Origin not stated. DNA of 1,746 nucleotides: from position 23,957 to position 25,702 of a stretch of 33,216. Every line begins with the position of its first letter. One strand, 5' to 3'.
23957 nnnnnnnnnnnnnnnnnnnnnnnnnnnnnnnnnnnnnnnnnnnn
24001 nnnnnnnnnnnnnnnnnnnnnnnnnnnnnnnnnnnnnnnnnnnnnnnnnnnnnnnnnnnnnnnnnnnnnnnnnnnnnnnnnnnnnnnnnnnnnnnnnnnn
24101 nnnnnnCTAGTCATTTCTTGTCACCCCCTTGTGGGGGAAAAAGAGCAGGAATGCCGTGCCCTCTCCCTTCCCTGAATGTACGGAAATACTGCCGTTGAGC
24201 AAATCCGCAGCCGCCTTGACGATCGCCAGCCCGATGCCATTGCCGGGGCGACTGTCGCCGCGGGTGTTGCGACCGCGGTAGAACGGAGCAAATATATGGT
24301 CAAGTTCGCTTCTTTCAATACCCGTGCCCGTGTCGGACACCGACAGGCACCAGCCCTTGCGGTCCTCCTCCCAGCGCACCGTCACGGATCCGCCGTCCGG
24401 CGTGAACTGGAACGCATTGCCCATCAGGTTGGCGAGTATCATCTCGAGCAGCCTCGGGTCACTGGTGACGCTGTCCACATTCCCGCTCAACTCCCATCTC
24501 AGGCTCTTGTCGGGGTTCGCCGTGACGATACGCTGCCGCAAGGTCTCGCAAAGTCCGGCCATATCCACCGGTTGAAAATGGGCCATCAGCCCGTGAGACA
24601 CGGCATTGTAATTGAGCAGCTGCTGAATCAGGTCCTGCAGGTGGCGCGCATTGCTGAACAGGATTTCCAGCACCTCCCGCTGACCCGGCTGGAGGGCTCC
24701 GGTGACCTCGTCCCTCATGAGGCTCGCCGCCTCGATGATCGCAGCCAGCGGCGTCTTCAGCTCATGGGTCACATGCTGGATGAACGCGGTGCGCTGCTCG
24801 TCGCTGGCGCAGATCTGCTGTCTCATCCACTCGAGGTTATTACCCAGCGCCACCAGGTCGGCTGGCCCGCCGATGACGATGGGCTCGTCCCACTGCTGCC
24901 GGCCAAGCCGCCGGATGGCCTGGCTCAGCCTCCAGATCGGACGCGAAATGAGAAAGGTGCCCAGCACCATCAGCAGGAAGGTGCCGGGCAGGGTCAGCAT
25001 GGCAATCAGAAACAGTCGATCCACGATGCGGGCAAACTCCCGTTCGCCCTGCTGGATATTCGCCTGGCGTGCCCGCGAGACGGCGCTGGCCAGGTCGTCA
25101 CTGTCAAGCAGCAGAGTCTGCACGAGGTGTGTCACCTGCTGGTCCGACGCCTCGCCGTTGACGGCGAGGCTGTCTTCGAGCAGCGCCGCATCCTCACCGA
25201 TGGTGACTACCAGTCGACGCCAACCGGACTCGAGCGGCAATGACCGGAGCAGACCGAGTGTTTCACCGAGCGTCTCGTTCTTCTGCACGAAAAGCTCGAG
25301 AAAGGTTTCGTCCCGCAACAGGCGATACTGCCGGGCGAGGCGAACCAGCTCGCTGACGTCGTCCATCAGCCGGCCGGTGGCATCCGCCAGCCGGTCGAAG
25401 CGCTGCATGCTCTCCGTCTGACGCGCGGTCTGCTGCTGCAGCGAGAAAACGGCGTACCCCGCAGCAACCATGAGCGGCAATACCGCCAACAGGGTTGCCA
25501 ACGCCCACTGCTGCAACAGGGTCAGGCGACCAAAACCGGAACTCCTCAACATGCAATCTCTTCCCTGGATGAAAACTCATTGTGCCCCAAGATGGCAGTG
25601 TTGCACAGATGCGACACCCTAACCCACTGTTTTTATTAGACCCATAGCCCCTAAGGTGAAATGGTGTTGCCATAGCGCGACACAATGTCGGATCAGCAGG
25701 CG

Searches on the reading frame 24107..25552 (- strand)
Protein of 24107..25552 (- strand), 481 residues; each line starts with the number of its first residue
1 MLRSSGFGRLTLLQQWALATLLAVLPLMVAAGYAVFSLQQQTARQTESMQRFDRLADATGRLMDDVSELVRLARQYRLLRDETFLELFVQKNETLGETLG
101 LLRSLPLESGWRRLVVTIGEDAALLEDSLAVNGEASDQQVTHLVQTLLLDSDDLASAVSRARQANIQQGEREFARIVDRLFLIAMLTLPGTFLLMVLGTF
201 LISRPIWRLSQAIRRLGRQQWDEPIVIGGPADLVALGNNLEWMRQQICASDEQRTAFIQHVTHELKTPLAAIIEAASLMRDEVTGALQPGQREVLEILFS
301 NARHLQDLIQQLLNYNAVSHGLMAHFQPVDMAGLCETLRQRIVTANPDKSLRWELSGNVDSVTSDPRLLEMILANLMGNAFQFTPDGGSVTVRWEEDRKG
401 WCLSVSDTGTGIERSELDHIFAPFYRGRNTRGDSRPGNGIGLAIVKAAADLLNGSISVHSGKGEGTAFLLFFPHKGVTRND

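Call 3: search_protein_families(library=ncbifam, proteins=[window:24107-25552:-])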
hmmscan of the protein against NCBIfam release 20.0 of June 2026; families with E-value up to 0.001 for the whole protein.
window:24107-25552:- (481 aa): 82 families (the best 25 are shown)
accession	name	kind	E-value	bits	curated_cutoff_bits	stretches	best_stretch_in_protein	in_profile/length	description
NF046044.1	PnpS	equivalog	2.3e-44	152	400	1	251-473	167-390/390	two-component system histidine kinase PnpS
TIGR02966.1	phoR_proteo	equivalog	7.6e-44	150.1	334.2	1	250-470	110-331/333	phosphate regulon sensor histidine kinase PhoR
NF008312.0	PRK11100.1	equivalog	4.4e-40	137.9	356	1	179-472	183-472/477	two-component system sensor histidine kinase CreC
TIGR01386.1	cztS_silS_copS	subfamily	1.4e-36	126.5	292.55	1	30-473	23-457/457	heavy metal sensor histidine kinase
NF012163.2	BaeS_SmeS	equivalog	4.9e-34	118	500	1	18-459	11-443/457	sensor histidine kinase efflux regulator BaeS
NF007898.0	PRK10604.1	equivalog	5.2e-34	118.2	478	1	191-475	145-424/433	two-component system sensor histidine kinase RstB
NF033092.0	HK_WalK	equivalog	5.1e-33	114.5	725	1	251-473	369-593/594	cell wall metabolism sensor histidine kinase WalK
NF045595.1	HK_scytonemin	equivalog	5.4e-33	114.3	865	1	251-474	412-635/637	scytonemin biosynthesis sensor histidine kinase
NF041947.1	LuxQ_Vibrio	equivalog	5.4e-33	113.9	1200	1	244-476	462-698/843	quorum-sensing autoinducer 2 sensor kinase/phosphatase LuxQ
NF008302.0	PRK11091.1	equivalog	1.6e-32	112.6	838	1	250-471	279-502/779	aerobic respiration two-component sensor histidine kinase ArcB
NF041735.1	hist_kin_RppB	equivalog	2.5e-32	112.3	400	1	245-472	207-437/438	two-component system sensor histidine kinase RppB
NF040691.1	MtrAB_MtrB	equivalog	5.8e-32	111.4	450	1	174-475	183-493/507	MtrAB system histidine kinase MtrB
TIGR02956.1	TMAO_torS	equivalog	1.4e-31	109.5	676.5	1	250-472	460-680/967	TMAO reductase system sensor histidine kinase/response regulator TorS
NF008468.0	PRK11360.1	equivalog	2.5e-31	108.7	646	1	259-475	401-609/616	two-component system sensor histidine kinase AtoS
NF011874.0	PRK15347.1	equivalog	2.8e-31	108.4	852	1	240-475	384-615/921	two component system sensor kinase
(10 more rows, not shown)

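Call 6: search_protein_families(library=pfam, proteins=[window:24107-25552:-], max_evalue=0.1)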
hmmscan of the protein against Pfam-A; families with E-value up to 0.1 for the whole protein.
window:24107-25552:- (481 aa): 5 families
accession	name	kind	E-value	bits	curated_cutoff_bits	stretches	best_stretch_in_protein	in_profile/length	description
PF02518.31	HATPase_c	-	1.4e-25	90.4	26.4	1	365-474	2-109/111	Histidine kinase-, DNA gyrase B-, and HSP90-like ATPase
PF00512.31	HisKA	-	1.2e-13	51.3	26.9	1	254-316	2-61/66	His Kinase A (phospho-acceptor) domain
PF00672.30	HAMP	-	3.2e-06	27.8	25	1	202-247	6-51/53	HAMP domain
PF13581.12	HATPase_c_2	-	0.00038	20.9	27.4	1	373-462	40-117/127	Histidine kinase-like ATPase domain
PF13589.12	HATPase_c_3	-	0.031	14.7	25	1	370-451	4-88/137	Histidine kinase-, DNA gyrase B-, and HSP90-like ATPase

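Call 13: find_homologous_proteins(query=window:24107-25552:-, max_evalue=1e-30)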
Query window:24107-25552:- (481 aa): 152 proteins with E <= 1e-30 among 8000 candidates; the best 120 are listed.
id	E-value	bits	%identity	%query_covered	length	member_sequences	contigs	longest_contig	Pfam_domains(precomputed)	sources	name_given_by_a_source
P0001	0.0e+0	1060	100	100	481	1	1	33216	PF00672.31,PF02518.32,PF00512.32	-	-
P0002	1.1e-220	751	72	98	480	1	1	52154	PF00672.31,PF02518.32,PF00512.32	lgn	-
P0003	2.3e-202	691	69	94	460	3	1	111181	PF00672.31,PF02518.32,PF00512.32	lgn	-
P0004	4.7e-199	680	67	98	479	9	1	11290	PF00672.31,PF02518.32,PF00512.32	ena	-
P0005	1.4e-196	672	65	98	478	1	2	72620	PF02518.32,PF00512.32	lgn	-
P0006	3.8e-189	647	64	96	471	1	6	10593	PF00672.31,PF02518.32,PF00512.32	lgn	-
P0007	6.2e-178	610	59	99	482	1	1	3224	PF00672.31,PF02518.32,PF00512.32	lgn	-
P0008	4.4e-154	532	54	97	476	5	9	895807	PF02518.32,PF00512.32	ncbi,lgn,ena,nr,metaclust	ncbi:MAG: hypothetical protein VR73_15485 [Gammaproteobacteria bacterium BRH_c0]|nr:MAG: hypothetica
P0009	1.3e-153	530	53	97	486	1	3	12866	PF00672.31,PF02518.32,PF00512.32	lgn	-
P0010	4.3e-153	528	54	99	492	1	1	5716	PF00672.31,PF05227.20,PF02518.32,PF00512.32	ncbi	-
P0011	7.9e-152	524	54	97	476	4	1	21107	PF00672.31,PF02518.32,PF00512.32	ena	-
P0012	1.2e-151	524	53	97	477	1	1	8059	PF02518.32,PF00512.32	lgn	-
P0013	3.0e-149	516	52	97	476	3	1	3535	PF00672.31,PF02518.32,PF00512.32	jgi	jgi:two-component system sensor histidine kinase GlrK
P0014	3.8e-149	515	54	97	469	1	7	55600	PF00672.31,PF02518.32,PF00512.32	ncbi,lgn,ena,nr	ncbi:MAG: hypothetical protein CMK32_15350 [Porticoccaceae bacterium]|nr:hypothetical protein [Porti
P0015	5.6e-149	515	51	98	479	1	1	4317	PF00672.31,PF02518.32,PF00512.32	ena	-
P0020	4.5e-144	499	52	98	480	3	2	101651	PF02518.32,PF00512.32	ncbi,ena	ncbi:MAG: HAMP domain-containing sensor histidine kinase [Porticoccaceae bacterium]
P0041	2.0e-129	450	46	97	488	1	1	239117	PF00672.31,PF02518.32,PF00512.32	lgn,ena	-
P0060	2.1e-110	388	44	97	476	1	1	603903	PF00672.31,PF02518.32,PF00512.32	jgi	jgi:two-component system sensor histidine kinase GlrK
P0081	1.5e-102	362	42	98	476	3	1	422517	PF00672.31,PF05227.20,PF02518.32,PF00512.32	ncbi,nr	ncbi:MAG: ATP-binding protein [Cellvibrionaceae bacterium]|nr:ATP-binding protein [Cellvibrionaceae 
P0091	1.3e-94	336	41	97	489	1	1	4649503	PF00672.31,PF02518.32,PF00512.32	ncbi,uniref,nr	ncbi:sensor histidine kinase [Kineobactrum salinum]|uniref:histidine kinase n=1 Tax=Kineobactrum sal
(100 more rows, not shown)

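Call 15: find_related_loci(query=A1, collection=genome_contigs, flank=4000)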
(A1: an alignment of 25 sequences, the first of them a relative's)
Query A1 (481 aa) in genome_contigs; peptide patterns used: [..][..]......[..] (x = any residue, [..] = any of these).
600 stretches matched a pattern (row limit reached: there are more); 581 encode a relative of the query (tblastn E <= 1e-3); the best 80 are kept; 80 distinct loci.
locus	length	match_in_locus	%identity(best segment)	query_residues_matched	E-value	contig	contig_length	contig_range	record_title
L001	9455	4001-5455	39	9-481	7e-101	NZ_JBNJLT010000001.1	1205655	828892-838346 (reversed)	Marinimicrobium sp. ARAG 43.8 NODE_1_length_1205655_cov_126.772940, whole genome shotgun sequence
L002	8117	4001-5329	31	33-473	1e-54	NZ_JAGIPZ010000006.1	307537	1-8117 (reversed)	Herbaspirillum sp. LeCh32-8 NODE_6_length_307537_cov_108.840262, whole genome shotgun sequence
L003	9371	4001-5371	31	21-473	4e-53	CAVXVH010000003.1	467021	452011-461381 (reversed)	MAG: uncultured beta proteobacterium isolate MFD04716.bin.1.213 genome assembly, contig: contig_19587, whole genome shot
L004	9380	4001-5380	31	13-473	7e-53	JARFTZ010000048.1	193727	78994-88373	MAG: Gammaproteobacteria bacterium isolate SCS_cbin_148 SCS_cbin_148_cosample_000013282404, whole genome shotgun sequenc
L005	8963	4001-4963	36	159-473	8e-51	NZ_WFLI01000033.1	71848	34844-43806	Janthinobacterium violaceinigrum strain FT13W NODE_33_length_71848_cov_27.776662_33, whole genome shotgun sequence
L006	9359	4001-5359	29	13-477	2e-49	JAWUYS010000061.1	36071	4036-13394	MAG: Neptunomonas sp. isolate HBSea_ice_MAG877 BAT.877_1120670_flag=1_multi=7.0000_len=36071, whole genome shotgun seque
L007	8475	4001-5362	31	7-458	2e-49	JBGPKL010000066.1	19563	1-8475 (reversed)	MAG: Sulfurifustaceae bacterium isolate OBJ_0618_7090110_287 k141_8409259_length_19563_cov_30.9550, whole genome shotgun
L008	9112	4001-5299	30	34-463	1e-48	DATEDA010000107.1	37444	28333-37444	MAG TPA_asm: Burkholderiales bacterium isolate SMAG_U8286 k141_330958, whole genome shotgun sequence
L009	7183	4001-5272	30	6-426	2e-48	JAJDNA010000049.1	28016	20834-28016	MAG: Thiocapsa sp. isolate ALJrbin.11 k141_4873014, whole genome shotgun sequence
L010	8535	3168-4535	29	21-473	2e-48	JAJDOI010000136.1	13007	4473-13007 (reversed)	MAG: Thiogranum sp. isolate MASpbin.12 k141_605149, whole genome shotgun sequence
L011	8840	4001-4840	36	202-481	1e-47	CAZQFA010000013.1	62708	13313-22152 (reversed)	MAG TPA_asm: uncultured Pseudohongiella sp. isolate SRP321284_co1_101 genome assembly, contig: NODE_532_length_62708_cov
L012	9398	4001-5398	30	11-473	6e-56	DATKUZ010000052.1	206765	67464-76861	MAG TPA_asm: Sulfuriferula sp. isolate SMAG_U14120 k141_1297966, whole genome shotgun sequence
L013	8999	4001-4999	30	151-475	3e-47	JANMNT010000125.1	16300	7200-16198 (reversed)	MAG: Burkholderiales bacterium isolate OTE_58_metabat_300 OTE_58_k141_806143, whole genome shotgun sequence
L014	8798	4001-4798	34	199-463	3e-46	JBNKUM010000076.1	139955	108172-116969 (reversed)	MAG: Gammaproteobacteria bacterium isolate A1A2.bin.44.orig k141_320785, whole genome shotgun sequence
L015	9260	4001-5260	30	45-466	2e-44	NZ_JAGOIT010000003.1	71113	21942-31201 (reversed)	MAG: Propionivibrio sp. isolate Go_UH_bin_138 Go_UH_89_length_71113_cov_27.353098, whole genome shotgun sequence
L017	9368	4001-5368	30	22-473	2e-44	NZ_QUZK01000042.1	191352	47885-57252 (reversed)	Wenzhouxiangella sediminis strain XDB06 29, whole genome shotgun sequence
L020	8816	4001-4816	36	202-473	2e-43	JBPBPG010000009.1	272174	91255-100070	MAG: Janthinobacterium lividum isolate 3300051445_8 3300051445_8_Ga0502434_00000018, whole genome shotgun sequence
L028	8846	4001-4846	34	194-474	2e-35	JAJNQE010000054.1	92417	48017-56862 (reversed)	MAG: Hydrogenophaga sp. isolate MAG_50 k141_5592, whole genome shotgun sequence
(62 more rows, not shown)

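Call 17: find_encoding_contigs(protein=P0002, flank=4000, max_places=2)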
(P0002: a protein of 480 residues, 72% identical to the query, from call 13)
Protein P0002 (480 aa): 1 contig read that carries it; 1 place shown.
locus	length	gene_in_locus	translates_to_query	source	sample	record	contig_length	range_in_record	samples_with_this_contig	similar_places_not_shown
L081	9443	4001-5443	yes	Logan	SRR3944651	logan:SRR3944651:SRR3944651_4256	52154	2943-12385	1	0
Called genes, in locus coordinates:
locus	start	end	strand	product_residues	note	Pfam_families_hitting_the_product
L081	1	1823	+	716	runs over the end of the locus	PF00378:ECH_1, PF16113:ECH_2, PF02737:3HCDH_N, PF00725:3HCDH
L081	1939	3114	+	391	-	PF00108:Thiolase_N, PF02803:Thiolase_C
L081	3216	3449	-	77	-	-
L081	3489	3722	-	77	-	-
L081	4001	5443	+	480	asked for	PF00672:HAMP (faint), PF00512:HisKA, PF02518:HATPase_c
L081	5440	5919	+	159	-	-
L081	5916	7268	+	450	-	PF00072:Response_reg, PF00158:Sigma54_activat, PF14532:Sigma54_activ_2, PF07724:AAA_2 (weak), PF07728:AAA_5 (weak), PF25601:AAA_lid_14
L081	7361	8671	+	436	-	PF01794:Ferric_reduct, PF08022:FAD_binding_8, PF00175:NAD_binding_1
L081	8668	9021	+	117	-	PF00173:Cyt-b5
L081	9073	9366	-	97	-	-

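Call 18: find_encoding_contigs(protein=P0003, flank=4000, max_places=2)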
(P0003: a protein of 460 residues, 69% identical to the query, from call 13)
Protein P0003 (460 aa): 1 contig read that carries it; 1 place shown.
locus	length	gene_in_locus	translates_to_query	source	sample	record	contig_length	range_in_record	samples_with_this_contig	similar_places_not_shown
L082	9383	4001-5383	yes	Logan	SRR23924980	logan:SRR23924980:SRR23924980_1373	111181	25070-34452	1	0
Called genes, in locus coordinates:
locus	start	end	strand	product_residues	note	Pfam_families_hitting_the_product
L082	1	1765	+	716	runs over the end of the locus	PF00378:ECH_1, PF16113:ECH_2, PF02737:3HCDH_N, PF00725:3HCDH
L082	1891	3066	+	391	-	PF00108:Thiolase_N, PF02803:Thiolase_C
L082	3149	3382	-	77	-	-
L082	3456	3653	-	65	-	-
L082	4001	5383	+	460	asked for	PF00672:HAMP (faint), PF00512:HisKA, PF02518:HATPase_c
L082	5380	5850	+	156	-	-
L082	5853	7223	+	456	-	PF00072:Response_reg, PF00158:Sigma54_activat, PF14532:Sigma54_activ_2, PF07724:AAA_2 (faint), PF25601:AAA_lid_14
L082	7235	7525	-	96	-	-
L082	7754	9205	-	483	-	PF13727:CoA_binding_3, PF02397:Bac_transf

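Call 19: find_encoding_contigs(protein=P0005, flank=4000, max_places=2)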
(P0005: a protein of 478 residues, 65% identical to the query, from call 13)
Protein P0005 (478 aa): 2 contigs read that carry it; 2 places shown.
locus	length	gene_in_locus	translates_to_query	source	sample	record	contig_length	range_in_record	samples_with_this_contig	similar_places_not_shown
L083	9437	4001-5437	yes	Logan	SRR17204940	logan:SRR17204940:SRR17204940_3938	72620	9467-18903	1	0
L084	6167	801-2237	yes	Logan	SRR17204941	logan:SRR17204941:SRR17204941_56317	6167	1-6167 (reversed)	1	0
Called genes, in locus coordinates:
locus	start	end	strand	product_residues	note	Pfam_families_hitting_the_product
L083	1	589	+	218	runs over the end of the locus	PF13489:Methyltransf_23, PF13847:Methyltransf_31 (faint), PF08241:Methyltransf_11 (faint), PF08242:Methyltransf_12 (weak)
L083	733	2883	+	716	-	PF00378:ECH_1, PF16113:ECH_2, PF02737:3HCDH_N, PF00725:3HCDH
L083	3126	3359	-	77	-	-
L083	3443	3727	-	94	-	-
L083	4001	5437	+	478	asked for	PF00512:HisKA, PF02518:HATPase_c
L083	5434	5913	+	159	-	-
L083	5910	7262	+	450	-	PF00072:Response_reg, PF00158:Sigma54_activat, PF14532:Sigma54_activ_2, PF07724:AAA_2 (weak), PF25601:AAA_lid_14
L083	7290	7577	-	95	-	-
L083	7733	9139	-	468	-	PF13727:CoA_binding_3, PF02397:Bac_transf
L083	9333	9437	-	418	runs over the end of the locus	PF00278:Orn_DAP_Arg_deC, PF02784:Orn_Arg_deC_N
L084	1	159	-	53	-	?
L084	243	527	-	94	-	-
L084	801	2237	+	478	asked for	PF00512:HisKA, PF02518:HATPase_c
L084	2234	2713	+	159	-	-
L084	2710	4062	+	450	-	PF00072:Response_reg, PF00158:Sigma54_activat, PF14532:Sigma54_activ_2, PF07724:AAA_2 (weak), PF25601:AAA_lid_14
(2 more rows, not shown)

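Call 20: find_encoding_contigs(protein=P0008, flank=4000, max_places=1)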
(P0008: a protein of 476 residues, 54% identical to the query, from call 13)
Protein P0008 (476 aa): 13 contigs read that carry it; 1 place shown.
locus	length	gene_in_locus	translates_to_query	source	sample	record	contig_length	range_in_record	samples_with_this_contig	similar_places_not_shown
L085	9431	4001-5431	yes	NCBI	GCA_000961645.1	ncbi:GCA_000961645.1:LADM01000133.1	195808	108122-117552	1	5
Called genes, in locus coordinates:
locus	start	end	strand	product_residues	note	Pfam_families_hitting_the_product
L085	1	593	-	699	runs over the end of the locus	PF07519:Tannase (faint), PF00801:PKD (weak)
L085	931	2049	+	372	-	PF10005:Zn_ribbon_DZR_6, PF15887:Peptidase_Mx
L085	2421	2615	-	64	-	-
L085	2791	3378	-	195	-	PF13505:OMP_b-brl, PF01389:OmpA_membrane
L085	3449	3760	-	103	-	PF13499:EF-hand_7 (faint), PF00036:EF-hand_1 (faint), PF13202:EF-hand_5 (faint), PF13405:EF-hand_6 (faint)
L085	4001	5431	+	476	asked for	PF00512:HisKA, PF02518:HATPase_c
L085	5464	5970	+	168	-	-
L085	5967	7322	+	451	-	PF00072:Response_reg, PF00158:Sigma54_activat, PF14532:Sigma54_activ_2, PF07728:AAA_5 (weak), PF25601:AAA_lid_14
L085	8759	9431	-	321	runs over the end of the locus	PF01368:DHH (weak)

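Call 21: find_encoding_contigs(protein=P0020, flank=4000, max_places=1)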
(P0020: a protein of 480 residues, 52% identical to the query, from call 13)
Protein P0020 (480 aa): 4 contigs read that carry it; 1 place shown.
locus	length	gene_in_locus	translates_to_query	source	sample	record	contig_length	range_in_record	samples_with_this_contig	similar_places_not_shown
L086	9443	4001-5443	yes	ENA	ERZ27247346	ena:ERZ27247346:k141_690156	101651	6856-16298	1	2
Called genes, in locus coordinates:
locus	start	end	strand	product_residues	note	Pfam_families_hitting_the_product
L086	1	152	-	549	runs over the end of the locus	PF07519:Tannase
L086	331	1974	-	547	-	PF07519:Tannase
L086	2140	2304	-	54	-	-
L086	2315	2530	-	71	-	-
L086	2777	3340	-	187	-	PF13505:OMP_b-brl, PF01389:OmpA_membrane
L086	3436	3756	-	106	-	PF00036:EF-hand_1 (faint), PF13405:EF-hand_6 (faint), PF13499:EF-hand_7 (faint)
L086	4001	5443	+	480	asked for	PF00512:HisKA, PF02518:HATPase_c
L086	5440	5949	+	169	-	-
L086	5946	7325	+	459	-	PF00072:Response_reg, PF00158:Sigma54_activat, PF14532:Sigma54_activ_2, PF25601:AAA_lid_14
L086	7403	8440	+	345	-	PF00296:Bac_luciferase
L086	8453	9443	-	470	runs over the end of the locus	-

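Call 22: find_encoding_contigs(protein=P0041, flank=4000, max_places=1)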
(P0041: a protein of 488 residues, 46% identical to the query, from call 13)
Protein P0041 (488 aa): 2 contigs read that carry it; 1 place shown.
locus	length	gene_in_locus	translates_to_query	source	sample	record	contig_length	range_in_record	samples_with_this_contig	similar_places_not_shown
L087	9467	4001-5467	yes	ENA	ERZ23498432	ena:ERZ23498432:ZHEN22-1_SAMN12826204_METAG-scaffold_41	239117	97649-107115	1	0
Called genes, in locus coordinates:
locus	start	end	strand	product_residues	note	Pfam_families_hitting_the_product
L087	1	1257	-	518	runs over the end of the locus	PF00246:Peptidase_M14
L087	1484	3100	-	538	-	PF00743:FMO-like, PF07992:Pyr_redox_2, PF13450:NAD_binding_8, PF13738:Pyr_redox_3, PF13434:Lys_Orn_oxgnase (faint)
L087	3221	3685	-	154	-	PF01152:Bac_globin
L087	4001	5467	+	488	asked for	PF00672:HAMP, PF00512:HisKA, PF02518:HATPase_c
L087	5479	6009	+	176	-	-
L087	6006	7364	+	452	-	PF00072:Response_reg, PF00158:Sigma54_activat, PF14532:Sigma54_activ_2, PF07728:AAA_5 (weak), PF25601:AAA_lid_14, PF02954:HTH_8 (weak)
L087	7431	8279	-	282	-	-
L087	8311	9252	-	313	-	PF11906:DUF3426 (weak)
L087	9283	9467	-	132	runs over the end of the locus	-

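Call 23: find_encoding_contigs(protein=P0060, flank=4000, max_places=1)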
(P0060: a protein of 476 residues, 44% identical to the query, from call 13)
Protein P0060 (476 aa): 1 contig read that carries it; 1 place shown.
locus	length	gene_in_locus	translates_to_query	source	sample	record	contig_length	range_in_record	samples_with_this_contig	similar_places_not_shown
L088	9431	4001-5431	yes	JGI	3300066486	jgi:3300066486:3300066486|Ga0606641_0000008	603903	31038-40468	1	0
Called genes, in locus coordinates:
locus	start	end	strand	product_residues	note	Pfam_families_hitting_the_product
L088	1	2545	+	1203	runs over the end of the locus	PF00289:Biotin_carb_N, PF02786:CPSase_L_D2, PF07478:Dala_Dala_lig_C, PF02785:Biotin_carb_C, PF02626:CT_A_B, PF02682:CT_C_D, PF00364:Biotin_lipoyl, PF25917:BSH_RND (weak), +2 more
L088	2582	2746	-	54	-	-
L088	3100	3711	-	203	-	PF04972:BON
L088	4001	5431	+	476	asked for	PF00672:HAMP, PF00512:HisKA, PF02518:HATPase_c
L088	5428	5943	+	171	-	-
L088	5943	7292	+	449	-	PF00072:Response_reg, PF00158:Sigma54_activat, PF14532:Sigma54_activ_2, PF07728:AAA_5 (weak), PF25601:AAA_lid_14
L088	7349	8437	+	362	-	-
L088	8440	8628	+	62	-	-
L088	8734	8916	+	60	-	-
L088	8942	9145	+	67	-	PF16220:DUF4880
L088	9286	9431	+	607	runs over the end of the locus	PF08378:NERD, PF00580:UvrD-helicase, PF13245:AAA_19 (weak), PF01443:Viral_helicase1 (faint), PF13361:UvrD_C, PF13538:UvrD_C_2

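Call 24: find_encoding_contigs(protein=P0081, flank=4000, max_places=1)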
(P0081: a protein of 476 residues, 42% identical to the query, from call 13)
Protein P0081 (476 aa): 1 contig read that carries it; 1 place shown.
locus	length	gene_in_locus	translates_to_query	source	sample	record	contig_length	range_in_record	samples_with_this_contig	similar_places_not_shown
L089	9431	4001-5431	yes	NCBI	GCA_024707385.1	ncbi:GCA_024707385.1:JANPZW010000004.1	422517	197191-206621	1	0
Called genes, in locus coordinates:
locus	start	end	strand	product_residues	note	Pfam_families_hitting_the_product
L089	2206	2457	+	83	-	PF00364:Biotin_lipoyl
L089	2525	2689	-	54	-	-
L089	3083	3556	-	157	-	PF04972:BON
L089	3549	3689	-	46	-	-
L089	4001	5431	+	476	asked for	PF05227:CHASE3 (faint), PF00672:HAMP, PF00512:HisKA, PF02518:HATPase_c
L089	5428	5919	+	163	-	-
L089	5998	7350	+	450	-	PF00072:Response_reg, PF07724:AAA_2 (faint), PF00158:Sigma54_activat, PF14532:Sigma54_activ_2, PF07728:AAA_5, PF25601:AAA_lid_14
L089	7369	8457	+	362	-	-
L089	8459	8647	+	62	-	-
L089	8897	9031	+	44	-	PF16220:DUF4880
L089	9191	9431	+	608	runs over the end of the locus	PF08378:NERD, PF00580:UvrD-helicase (weak), PF13245:AAA_19 (weak), PF01443:Viral_helicase1 (faint), PF13361:UvrD_C, PF13538:UvrD_C_2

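Call 25: find_encoding_contigs(protein=P0091, flank=4000, max_places=1)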
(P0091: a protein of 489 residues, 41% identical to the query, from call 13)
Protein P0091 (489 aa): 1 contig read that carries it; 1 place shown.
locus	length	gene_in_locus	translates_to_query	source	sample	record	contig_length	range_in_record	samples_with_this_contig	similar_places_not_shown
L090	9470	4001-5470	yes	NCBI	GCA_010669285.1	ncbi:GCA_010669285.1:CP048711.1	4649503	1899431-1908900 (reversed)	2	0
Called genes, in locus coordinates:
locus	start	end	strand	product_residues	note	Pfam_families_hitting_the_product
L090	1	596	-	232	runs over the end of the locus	PF07291:MauE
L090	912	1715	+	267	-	-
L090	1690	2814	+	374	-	-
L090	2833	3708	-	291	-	PF00027:cNMP_binding, PF13545:HTH_Crp_2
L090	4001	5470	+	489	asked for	PF00672:HAMP (faint), PF00512:HisKA, PF02518:HATPase_c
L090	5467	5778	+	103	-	-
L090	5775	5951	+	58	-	-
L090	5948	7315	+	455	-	PF00072:Response_reg, PF00158:Sigma54_activat, PF14532:Sigma54_activ_2, PF07728:AAA_5 (weak), PF25601:AAA_lid_14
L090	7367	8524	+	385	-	PF07224:Chlorophyllase (weak), PF02129:Peptidase_S15, PF03403:PAF-AH_p_II (faint), PF12740:PETase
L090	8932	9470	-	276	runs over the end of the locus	PF01435:Peptidase_M48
